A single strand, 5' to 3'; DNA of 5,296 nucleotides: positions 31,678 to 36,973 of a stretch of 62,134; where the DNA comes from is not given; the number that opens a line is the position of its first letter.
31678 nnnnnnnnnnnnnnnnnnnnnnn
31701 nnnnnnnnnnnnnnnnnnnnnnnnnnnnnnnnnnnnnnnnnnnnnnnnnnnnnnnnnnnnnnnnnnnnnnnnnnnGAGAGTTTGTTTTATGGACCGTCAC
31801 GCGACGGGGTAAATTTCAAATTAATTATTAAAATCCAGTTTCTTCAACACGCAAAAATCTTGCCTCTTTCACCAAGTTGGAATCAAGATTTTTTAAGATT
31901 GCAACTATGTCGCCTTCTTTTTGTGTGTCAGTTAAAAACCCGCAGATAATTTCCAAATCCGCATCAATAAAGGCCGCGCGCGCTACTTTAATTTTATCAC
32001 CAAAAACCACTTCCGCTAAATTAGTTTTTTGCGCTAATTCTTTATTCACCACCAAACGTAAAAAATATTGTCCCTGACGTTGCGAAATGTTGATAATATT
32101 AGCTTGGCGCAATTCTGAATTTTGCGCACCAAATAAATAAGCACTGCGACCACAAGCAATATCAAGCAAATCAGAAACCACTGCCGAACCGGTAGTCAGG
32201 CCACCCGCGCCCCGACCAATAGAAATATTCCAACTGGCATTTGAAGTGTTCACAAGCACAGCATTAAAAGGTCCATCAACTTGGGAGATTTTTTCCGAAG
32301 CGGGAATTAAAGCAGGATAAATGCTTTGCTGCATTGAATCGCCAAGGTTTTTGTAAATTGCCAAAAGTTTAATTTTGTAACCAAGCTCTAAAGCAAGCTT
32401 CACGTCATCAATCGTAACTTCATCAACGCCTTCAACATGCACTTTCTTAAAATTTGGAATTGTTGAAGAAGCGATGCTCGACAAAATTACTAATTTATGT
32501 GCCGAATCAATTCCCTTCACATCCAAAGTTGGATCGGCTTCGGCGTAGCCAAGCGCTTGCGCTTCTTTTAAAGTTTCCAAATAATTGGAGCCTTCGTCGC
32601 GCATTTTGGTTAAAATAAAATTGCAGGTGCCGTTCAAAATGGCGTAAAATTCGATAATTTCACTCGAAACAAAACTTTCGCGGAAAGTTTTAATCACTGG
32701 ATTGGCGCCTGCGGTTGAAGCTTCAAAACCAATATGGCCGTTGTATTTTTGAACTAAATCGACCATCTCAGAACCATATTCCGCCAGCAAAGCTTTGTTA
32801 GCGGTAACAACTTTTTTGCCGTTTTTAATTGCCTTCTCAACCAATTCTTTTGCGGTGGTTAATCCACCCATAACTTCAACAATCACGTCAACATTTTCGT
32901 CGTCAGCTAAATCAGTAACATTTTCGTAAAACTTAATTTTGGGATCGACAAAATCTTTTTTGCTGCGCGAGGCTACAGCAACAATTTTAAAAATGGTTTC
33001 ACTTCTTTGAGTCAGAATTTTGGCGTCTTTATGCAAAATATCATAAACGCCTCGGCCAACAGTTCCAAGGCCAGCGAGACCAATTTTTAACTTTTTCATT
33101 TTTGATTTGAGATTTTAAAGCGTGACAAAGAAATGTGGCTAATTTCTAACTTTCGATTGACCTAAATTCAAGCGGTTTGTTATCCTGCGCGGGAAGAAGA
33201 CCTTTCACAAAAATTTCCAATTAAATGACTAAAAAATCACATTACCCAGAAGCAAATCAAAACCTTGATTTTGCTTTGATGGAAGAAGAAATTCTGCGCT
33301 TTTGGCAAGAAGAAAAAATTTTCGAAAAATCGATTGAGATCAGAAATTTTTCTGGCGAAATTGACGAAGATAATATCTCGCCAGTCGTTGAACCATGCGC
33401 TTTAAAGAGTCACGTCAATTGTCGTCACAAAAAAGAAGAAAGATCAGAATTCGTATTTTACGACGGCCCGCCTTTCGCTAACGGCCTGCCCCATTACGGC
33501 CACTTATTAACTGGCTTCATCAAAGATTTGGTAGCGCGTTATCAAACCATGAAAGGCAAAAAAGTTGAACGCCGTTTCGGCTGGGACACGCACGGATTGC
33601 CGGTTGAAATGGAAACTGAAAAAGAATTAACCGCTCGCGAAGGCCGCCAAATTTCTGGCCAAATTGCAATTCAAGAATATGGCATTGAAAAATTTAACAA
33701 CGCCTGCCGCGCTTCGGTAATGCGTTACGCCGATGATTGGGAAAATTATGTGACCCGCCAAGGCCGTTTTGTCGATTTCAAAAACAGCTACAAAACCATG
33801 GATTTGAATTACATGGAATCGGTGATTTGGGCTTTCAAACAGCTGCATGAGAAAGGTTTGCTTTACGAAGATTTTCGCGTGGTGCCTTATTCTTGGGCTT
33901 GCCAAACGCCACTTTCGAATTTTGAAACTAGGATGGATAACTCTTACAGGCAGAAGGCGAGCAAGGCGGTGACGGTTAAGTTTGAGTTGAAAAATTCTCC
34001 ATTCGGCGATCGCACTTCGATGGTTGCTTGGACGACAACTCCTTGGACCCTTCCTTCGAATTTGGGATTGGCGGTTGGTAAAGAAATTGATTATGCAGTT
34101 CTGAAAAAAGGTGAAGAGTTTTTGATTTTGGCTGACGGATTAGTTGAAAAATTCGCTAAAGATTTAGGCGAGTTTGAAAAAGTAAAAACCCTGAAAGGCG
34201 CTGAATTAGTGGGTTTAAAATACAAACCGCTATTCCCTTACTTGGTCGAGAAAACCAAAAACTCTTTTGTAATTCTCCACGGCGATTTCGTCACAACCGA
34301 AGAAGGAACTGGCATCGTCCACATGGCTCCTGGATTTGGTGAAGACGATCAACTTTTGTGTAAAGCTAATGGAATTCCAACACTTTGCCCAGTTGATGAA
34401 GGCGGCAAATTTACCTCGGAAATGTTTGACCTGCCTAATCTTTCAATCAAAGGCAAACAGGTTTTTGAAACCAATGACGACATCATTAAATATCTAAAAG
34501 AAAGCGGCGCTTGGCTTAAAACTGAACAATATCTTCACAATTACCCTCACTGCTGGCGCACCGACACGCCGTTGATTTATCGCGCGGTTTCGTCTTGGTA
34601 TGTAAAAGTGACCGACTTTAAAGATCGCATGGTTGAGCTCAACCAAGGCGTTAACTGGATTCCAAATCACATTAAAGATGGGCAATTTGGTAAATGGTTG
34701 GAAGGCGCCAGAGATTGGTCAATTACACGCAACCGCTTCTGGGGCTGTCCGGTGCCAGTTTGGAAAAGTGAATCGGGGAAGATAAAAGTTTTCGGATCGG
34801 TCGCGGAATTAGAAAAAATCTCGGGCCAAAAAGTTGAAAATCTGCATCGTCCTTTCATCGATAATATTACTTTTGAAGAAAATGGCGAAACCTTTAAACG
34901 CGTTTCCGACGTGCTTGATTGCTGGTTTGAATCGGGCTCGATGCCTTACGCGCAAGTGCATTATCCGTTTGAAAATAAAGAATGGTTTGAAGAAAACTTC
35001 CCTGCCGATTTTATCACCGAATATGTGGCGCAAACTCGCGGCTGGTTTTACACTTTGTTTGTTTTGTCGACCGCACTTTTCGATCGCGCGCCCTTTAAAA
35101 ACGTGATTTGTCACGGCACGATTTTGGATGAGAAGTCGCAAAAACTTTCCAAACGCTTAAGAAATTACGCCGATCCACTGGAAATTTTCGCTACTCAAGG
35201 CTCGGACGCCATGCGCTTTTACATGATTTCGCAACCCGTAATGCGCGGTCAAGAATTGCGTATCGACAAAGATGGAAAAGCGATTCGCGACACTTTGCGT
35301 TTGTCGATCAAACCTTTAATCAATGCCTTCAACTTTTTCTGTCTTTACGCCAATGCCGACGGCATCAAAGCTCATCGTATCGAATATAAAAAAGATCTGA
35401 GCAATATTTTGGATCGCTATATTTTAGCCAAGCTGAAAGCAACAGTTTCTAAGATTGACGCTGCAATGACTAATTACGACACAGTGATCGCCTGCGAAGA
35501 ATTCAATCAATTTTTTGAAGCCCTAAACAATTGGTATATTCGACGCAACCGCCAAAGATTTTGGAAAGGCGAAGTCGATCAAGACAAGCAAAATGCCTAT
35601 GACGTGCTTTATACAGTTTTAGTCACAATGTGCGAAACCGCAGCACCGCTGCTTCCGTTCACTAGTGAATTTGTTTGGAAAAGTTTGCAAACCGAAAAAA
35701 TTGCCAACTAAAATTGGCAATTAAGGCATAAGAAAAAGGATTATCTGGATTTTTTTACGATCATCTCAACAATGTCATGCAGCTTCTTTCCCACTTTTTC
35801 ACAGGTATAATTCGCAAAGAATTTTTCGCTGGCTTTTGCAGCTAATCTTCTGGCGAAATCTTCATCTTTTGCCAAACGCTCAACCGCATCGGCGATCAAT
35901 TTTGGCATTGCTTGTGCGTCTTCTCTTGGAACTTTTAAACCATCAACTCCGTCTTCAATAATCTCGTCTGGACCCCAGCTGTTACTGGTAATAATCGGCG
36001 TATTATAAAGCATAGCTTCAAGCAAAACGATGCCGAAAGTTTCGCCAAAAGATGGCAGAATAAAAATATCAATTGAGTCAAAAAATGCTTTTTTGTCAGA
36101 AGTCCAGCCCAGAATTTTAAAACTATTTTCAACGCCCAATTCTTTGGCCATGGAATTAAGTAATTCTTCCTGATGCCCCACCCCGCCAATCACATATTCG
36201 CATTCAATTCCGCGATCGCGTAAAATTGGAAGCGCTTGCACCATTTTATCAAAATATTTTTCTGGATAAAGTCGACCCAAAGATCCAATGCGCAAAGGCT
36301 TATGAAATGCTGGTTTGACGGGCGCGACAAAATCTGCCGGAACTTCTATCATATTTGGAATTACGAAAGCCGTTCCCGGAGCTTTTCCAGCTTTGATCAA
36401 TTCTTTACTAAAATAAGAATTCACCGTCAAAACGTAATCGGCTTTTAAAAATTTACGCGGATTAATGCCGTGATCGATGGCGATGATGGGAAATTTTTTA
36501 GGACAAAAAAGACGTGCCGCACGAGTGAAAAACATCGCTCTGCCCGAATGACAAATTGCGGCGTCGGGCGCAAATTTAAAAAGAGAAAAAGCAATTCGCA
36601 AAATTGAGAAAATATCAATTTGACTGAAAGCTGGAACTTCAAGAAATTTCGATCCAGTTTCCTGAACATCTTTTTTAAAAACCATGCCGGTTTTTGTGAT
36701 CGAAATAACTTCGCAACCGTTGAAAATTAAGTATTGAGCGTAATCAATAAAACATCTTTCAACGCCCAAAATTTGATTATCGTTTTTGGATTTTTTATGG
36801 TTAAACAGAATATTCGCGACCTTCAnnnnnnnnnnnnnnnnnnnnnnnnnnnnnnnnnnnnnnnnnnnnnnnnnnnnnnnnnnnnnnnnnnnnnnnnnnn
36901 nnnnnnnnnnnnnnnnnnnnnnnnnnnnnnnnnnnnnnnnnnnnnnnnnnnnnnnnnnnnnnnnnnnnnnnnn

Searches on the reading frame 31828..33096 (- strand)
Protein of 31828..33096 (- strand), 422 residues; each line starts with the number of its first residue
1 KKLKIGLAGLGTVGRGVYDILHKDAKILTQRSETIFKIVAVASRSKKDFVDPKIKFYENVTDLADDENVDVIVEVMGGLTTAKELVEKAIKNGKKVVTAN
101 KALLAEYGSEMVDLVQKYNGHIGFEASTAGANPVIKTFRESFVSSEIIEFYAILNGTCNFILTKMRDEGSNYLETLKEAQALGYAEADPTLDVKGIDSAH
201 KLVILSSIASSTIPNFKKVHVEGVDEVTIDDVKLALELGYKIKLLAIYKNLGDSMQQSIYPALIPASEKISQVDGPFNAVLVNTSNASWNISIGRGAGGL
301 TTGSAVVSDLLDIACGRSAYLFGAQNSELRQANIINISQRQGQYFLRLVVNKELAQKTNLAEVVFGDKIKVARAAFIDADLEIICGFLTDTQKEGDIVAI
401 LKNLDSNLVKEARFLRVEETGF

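Call 51: search_protein_families(library=pfam, proteins=[window:31828-33096:-], max_evalue=0.00001)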
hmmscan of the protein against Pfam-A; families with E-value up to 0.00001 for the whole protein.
window:31828-33096:- (422 aa): 2 families
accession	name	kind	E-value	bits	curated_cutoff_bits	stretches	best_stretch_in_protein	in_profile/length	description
PF00742.24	Homoserine_dh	-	1.1e-52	178.8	22.9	1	133-311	1-173/173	Homoserine dehydrogenase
PF03447.22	NAD_binding_3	-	4e-17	63.4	24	1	9-124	1-115/116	Homoserine dehydrogenase, NAD binding domain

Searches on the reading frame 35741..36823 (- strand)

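Call 51: search_protein_families(library=pfam, proteins=[window:35741-36823:-], max_evalue=0.00001)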
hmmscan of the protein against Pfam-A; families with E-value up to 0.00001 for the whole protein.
window:35741-36823:- (360 aa): 4 families
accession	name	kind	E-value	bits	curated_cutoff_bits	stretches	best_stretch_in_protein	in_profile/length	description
PF00534.26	Glycos_transf_1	-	1.4e-33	116.3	26.4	1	172-331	11-169/172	Glycosyl transferases group 1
PF13692.12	Glyco_trans_1_4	-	1.4e-28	100.4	27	1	178-317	3-139/142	Glycosyl transferases group 1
PF20706.3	GT4-conflict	-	1.4e-08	34.6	26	1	128-347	147-384/385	Family 4 Glycosyltransferase in conflict systems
PF13439.12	Glyco_transf_4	-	5e-08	33.6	28.5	1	20-160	3-167/170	Glycosyltransferase Family 4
